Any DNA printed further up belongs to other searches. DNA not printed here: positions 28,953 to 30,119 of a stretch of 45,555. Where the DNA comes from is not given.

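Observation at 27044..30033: Translationally coupled HprK-like P-loop / radical SAM-SPASM / single-pass membrane protein operon with no visible precursor peptide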

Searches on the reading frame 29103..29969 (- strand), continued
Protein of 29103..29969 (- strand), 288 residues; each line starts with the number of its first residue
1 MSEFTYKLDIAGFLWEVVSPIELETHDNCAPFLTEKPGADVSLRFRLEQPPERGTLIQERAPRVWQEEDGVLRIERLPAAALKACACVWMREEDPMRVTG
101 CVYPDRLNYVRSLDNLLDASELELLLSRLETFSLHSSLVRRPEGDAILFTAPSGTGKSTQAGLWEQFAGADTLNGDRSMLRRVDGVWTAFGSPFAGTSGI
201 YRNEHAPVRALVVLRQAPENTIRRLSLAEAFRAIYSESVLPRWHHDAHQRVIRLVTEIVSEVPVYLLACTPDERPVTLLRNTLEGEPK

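Call 49: find_encoding_contigs(protein=P0254, flank=8000, max_places=2)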
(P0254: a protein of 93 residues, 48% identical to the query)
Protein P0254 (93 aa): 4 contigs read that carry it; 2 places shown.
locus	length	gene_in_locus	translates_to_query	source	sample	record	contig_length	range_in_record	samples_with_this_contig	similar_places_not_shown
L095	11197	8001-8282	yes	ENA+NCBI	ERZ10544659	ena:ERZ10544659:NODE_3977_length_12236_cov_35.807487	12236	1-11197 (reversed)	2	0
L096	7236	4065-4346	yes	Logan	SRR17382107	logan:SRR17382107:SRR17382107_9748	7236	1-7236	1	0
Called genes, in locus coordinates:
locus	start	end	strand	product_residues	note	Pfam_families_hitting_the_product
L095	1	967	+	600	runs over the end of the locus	PF00009:GTP_EFTU, PF03144:GTP_EFTU_D2, PF22042:EF-G_D2 (weak), PF00679:EFG_C, PF06421:LepA_C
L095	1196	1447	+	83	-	PF21645:FakA-like_M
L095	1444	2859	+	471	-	PF13091:PLDc_2, PF00614:PLDc (weak)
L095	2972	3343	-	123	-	PF01042:Ribonuc_L-PSP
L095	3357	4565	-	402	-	PF00291:PALP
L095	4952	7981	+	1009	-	PF00092:VWA, PF13519:VWA_2 (weak)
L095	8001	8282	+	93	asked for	-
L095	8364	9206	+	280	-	PF27840:ScmC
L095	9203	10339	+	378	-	PF04055:Radical_SAM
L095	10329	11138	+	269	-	-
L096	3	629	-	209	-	?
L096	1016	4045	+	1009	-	PF00092:VWA, PF13519:VWA_2 (weak)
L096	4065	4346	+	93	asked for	-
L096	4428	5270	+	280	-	PF27840:ScmC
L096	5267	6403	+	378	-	PF04055:Radical_SAM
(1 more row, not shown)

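Call 51: find_encoding_contigs(protein=P0063, flank=5000, max_places=3)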
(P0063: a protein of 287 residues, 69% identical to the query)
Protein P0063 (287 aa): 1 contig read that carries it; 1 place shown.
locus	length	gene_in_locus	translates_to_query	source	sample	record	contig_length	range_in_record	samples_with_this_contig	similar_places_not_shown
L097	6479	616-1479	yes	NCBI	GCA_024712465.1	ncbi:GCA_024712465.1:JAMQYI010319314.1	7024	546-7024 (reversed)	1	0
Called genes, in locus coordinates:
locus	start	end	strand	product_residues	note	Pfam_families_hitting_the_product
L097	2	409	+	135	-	?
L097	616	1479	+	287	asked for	PF27840:ScmC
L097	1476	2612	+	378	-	PF04055:Radical_SAM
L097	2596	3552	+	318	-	-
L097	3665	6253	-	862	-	PF09587:PGA_cap, PF08245:Mur_ligase_M, PF02875:Mur_ligase_C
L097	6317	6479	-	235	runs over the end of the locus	?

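Call 52: find_encoding_contigs(protein=P0065, flank=5000, max_places=3)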
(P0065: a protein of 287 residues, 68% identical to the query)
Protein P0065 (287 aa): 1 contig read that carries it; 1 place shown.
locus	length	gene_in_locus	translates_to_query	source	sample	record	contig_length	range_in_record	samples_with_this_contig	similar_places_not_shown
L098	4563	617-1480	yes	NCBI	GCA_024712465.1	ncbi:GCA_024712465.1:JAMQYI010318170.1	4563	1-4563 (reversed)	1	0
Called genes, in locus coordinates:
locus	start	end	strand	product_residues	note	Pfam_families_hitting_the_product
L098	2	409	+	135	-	?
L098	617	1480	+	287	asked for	PF27840:ScmC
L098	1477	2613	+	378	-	PF04055:Radical_SAM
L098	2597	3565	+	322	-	-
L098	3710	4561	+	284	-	?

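Call 61: predict_structure(alignment_id=A6)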
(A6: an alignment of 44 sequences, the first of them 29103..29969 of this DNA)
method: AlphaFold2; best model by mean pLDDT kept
length: 288 residues; sequences in the alignment: 44
mean_pLDDT: 93.2   pTM: 0.89
mean pLDDT of the five models: 93.2, 92.3, 91.9, 91.9, 91.9
residues with pLDDT >= 90: 239; 70-90: 43; 50-70: 6; < 50: 0
segments of 3 or more residues with pLDDT < 50: none
pLDDT, mean of each block of 10 residues (from residue 1): 92 97 95 97 96 90 90 83 87 94 92 90 94 96 97 85 95 93 98 85 97 95 98 96 94 98 97 96 87
secondary structure, 60 per line:
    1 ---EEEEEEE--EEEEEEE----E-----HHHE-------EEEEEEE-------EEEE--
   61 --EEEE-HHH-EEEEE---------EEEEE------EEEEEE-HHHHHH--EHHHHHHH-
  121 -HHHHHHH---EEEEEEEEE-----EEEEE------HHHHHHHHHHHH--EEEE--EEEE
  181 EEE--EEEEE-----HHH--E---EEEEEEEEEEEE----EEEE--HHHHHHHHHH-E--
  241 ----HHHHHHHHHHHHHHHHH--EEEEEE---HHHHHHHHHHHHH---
elements in order: E4-10 E13-19 E41-47 E55-58 E63-66 E72-76 E86-90 E97-102 H104-109 H113-119 H122-128 E132-140 E146-150 H157-168 E171-174 E177-183 E186-190 E205-216 E221-224 H227-236 H245-261 E264-269 H273-285

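Call 64: fold_search(model_id=the predicted structure, library=pdb)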
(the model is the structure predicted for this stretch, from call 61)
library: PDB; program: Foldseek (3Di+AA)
matches with E <= 10: 353; with E <= 0.001: 118
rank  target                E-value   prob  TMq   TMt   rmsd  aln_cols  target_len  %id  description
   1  2pc9_B                1.3e-07  1.00  0.43  0.28   9.1       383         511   14  Crystal Structure Of ATP-Dependent Phosphoenolpyruvate Carboxykinase From Thermus thermophilus HB8 (released 2007-10-02)
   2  6asn                  1.5e-07  1.00  0.43  0.26  11.7       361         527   11  E. coli phosphoenolpyruvate carboxykinase K212I F216V mutant bound to methanesulfonate (released 2018-08-29)
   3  9a4u_A                1.5e-07  1.00  0.43  0.26  10.0       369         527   10  Integrative model of PCKA-QOX2 by crosslinking MS and deep learning (released 2024-09-18)
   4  2pc9_D                1.7e-07  1.00  0.47  0.29   8.5       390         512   13  Crystal Structure Of ATP-Dependent Phosphoenolpyruvate Carboxykinase From Thermus thermophilus HB8 (released 2007-10-02)
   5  1oen                  1.9e-07  1.00  0.48  0.29   8.8       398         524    9  PHOSPHOENOLPYRUVATE CARBOXYKINASE (released 1996-11-08)
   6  1j3b_B                1.9e-07  1.00  0.43  0.26   8.9       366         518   12  Crystal structure of ATP-dependent phosphoenolpyruvate carboxykinase from Thermus thermophilus HB8 (released 2003-02-11)
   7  2pc9_C                2.0e-07  1.00  0.50  0.31   8.1       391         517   14  Crystal Structure Of ATP-Dependent Phosphoenolpyruvate Carboxykinase From Thermus thermophilus HB8 (released 2007-10-02)
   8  2pc9_A                2.5e-07  1.00  0.47  0.30   8.4       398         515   13  Crystal Structure Of ATP-Dependent Phosphoenolpyruvate Carboxykinase From Thermus thermophilus HB8 (released 2007-10-02)
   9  1j3b_A                2.5e-07  1.00  0.44  0.27   9.3       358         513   12  Crystal structure of ATP-dependent phosphoenolpyruvate carboxykinase from Thermus thermophilus HB8 (released 2003-02-11)
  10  1ayl                  2.8e-07  1.00  0.43  0.26   9.6       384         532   11  PHOSPHOENOLPYRUVATE CARBOXYKINASE (released 1997-01-11)
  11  6com                  3.6e-07  1.00  0.42  0.26  11.2       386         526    9  2.3A crystal structure of E. coli phosphoenolpyruvate carboxykinase mutant Asp269Asn (released 2018-04-04)
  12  1xkv_B                3.8e-07  1.00  0.45  0.28   9.5       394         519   13  Crystal Structure Of ATP-Dependent Phosphoenolpyruvate Carboxykinase From Thermus thermophilus HB8 (released 2005-10-11)
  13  1ygg                  7.9e-07  1.00  0.49  0.30  10.5       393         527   10  Crystal structure of phosphoenolpyruvate carboxykinase from Actinobacillus succinogenes (released 2005-06-28)
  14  6asi                  7.9e-07  1.00  0.45  0.28  10.1       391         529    8  E. coli phosphoenolpyruvate carboxykinase G209S mutant bound to methanesulfonate (released 2018-08-29)
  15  6crt                  7.9e-07  1.00  0.45  0.28   7.8       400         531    9  Arg65Gln Mutagenic E.coli PCK (released 2018-04-04)
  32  3tqf_A                5.8e-06  1.00  0.32  0.52   5.7       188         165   15  Structure of the Hpr(Ser) kinase/phosphatase from Coxiella burnetii (released 2011-09-21)
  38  1jb1                  8.8e-06  1.00  0.31  0.52   6.1       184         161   16  Lactobacillus casei HprK/P Bound to Phosphate (released 2001-08-08)
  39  2qmh_J                9.9e-06  1.00  0.32  0.48   6.2       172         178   18  structure of V267F mutant HprK/P (released 2007-09-18)
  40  2qmh_B                1.2e-05  1.00  0.31  0.45   6.2       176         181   19  structure of V267F mutant HprK/P (released 2007-09-18)
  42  1kkl_B                1.3e-05  1.00  0.29  0.47   6.1       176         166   16  L.casei HprK/P in complex with B.subtilis HPr (released 2002-08-28)
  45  1kkl_C                1.5e-05  1.00  0.30  0.48   6.3       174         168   16  L.casei HprK/P in complex with B.subtilis HPr (released 2002-08-28)
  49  1kkl_A                2.3e-05  1.00  0.28  0.45   6.6       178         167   15  L.casei HprK/P in complex with B.subtilis HPr (released 2002-08-28)
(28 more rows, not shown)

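Call 66: find_related_loci(query=A7, collection=metagenome_contigs, flank=10000)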
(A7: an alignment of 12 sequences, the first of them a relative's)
Query A7 (91 aa) in metagenome_contigs; peptide patterns used: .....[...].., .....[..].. (x = any residue, [..] = any of these).
402 stretches matched a pattern; 54 encode a relative of the query (tblastn E <= 1e-3); 54 distinct loci.
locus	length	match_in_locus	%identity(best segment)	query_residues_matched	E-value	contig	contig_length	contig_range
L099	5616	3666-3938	80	1-91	6e-47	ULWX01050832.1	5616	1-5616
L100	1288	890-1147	42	1-80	5e-13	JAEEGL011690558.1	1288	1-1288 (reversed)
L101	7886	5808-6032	38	1-84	5e-9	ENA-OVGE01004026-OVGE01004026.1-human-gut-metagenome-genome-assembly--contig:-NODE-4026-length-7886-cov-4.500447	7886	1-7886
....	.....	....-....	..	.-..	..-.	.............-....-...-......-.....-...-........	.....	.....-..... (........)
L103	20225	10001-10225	37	1-84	8e-9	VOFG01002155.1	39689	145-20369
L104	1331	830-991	38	1-64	1e-8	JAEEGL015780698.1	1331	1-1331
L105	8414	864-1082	37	1-83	2e-8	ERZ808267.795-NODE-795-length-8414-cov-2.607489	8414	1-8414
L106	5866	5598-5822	37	1-84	3e-8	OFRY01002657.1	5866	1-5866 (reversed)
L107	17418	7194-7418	37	1-84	3e-8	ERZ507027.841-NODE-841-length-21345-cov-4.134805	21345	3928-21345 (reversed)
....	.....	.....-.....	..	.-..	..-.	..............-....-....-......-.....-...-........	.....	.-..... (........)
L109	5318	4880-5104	37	1-84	2e-8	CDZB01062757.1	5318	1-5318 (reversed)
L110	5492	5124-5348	37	1-84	3e-8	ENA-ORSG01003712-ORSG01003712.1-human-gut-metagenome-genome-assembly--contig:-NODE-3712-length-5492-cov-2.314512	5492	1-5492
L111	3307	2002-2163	36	1-64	8e-8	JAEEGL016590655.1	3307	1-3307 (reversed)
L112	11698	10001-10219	43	1-83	2e-7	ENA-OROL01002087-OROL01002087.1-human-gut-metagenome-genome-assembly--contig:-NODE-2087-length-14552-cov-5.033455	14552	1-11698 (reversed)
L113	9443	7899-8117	43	1-83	2e-7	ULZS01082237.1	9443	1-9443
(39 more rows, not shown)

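Call 71: find_encoding_contigs(protein=P0271, flank=10000, max_places=2)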
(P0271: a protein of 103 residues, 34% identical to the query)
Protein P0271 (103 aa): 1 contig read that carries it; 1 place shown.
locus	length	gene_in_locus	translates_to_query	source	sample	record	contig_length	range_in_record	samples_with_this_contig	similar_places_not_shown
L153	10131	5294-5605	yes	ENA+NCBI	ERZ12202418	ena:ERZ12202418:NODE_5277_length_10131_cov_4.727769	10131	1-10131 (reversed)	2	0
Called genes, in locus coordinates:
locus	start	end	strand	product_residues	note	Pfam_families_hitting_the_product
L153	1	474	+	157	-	?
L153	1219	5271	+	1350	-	-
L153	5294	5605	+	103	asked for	-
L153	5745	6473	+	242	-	PF00142:Fer4_NifH (faint), PF01656:CbiA, PF10609:ParA (weak)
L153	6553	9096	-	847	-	PF13306:LRR_5, PF13855:LRR_8 (faint), PF13306:LRR_5, PF00395:SLH (weak)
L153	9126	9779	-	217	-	PF01427:Peptidase_M15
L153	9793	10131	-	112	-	?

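Call 72: find_encoding_contigs(protein=P0269, flank=10000, max_places=2)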
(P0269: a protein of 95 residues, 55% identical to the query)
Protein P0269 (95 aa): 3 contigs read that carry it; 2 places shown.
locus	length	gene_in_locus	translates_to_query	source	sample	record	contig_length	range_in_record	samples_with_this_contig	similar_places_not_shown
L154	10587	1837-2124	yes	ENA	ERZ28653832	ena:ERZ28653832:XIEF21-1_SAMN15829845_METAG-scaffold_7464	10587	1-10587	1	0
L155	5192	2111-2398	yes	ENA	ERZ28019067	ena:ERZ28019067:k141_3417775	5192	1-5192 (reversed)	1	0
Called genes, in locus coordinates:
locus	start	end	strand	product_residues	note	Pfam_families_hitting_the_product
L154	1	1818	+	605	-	?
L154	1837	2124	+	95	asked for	-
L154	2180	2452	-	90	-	-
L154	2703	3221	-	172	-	PF08937:ThsB_TIR (weak)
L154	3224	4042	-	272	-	PF20016:ThsA_Macro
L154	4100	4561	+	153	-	-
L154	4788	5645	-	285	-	PF02493:MORN (weak)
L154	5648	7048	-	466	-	PF04055:Radical_SAM, PF13353:Fer4_12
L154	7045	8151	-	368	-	PF04055:Radical_SAM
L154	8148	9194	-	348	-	PF01478:Peptidase_A24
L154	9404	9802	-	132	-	PF27806:HxsD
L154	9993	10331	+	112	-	PF12844:HTH_19, PF13560:HTH_31, PF01381:HTH_3, PF13443:HTH_26 (weak)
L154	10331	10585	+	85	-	?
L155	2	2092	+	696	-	?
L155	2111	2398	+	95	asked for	-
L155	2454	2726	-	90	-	-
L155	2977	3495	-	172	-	PF08937:ThsB_TIR (weak)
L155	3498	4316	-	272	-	PF20016:ThsA_Macro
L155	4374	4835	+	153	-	-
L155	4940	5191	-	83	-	?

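Call 73: list_cluster_members(proteins=[P0270, P0271, P0030, P0032, P0034, P0069, P0159, P0162, P0175, P0076])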
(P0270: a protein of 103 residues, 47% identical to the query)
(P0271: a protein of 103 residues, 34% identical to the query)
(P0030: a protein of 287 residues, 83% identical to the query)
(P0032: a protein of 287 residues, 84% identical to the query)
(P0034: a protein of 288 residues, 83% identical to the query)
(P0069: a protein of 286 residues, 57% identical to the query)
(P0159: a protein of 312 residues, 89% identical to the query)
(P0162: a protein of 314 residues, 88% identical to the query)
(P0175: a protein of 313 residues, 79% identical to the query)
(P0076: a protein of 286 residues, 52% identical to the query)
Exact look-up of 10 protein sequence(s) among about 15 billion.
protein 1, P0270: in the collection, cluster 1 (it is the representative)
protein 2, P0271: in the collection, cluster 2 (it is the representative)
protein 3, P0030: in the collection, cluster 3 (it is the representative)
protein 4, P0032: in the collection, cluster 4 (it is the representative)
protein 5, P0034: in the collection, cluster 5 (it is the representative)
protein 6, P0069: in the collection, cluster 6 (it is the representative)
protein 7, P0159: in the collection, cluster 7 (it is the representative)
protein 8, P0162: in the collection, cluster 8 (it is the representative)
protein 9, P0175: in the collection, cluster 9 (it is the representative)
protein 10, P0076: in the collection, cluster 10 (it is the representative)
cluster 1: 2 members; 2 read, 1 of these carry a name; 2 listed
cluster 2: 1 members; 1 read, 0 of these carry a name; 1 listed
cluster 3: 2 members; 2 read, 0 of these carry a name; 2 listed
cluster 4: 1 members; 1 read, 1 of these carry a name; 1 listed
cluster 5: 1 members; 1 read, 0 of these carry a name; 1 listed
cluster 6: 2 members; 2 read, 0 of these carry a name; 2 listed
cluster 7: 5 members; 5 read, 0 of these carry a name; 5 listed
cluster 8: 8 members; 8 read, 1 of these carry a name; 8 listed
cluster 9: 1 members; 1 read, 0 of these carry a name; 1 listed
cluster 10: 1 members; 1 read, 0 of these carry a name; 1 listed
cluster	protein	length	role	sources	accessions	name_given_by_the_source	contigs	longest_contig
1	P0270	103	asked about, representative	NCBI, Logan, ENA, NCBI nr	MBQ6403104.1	MAG: hypothetical protein IJI27_04290 [Oscillospiraceae bacterium] | hypothetical protein [Oscillospiraceae bacterium]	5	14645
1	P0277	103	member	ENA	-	-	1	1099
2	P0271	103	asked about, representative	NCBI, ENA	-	-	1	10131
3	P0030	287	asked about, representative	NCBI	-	-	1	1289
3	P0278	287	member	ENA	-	-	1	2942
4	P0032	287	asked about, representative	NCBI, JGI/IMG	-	hypothetical protein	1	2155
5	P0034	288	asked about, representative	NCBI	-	-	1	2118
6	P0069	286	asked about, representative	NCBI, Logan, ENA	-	-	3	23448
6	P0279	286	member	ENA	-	-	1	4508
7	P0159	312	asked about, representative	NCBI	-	-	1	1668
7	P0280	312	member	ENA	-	-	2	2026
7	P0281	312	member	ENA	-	-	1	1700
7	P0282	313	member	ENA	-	-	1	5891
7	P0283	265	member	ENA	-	-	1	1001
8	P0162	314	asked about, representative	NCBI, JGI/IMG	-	hypothetical protein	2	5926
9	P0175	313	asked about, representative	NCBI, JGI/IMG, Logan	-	-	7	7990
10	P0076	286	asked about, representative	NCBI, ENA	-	-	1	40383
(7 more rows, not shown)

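Call 75: find_encoding_contigs(protein=window:29103-29969:-, flank=1000, max_places=3)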
Protein window:29103-29969:- (288 aa): no gene with exactly this product is on record in the collection.

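Call 78: search_protein_families(library=padloc, proteins=[window:29103-29969:-], max_evalue=0.01)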
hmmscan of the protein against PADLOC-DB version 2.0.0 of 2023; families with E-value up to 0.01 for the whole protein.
window:29103-29969:- (288 aa): 0 families
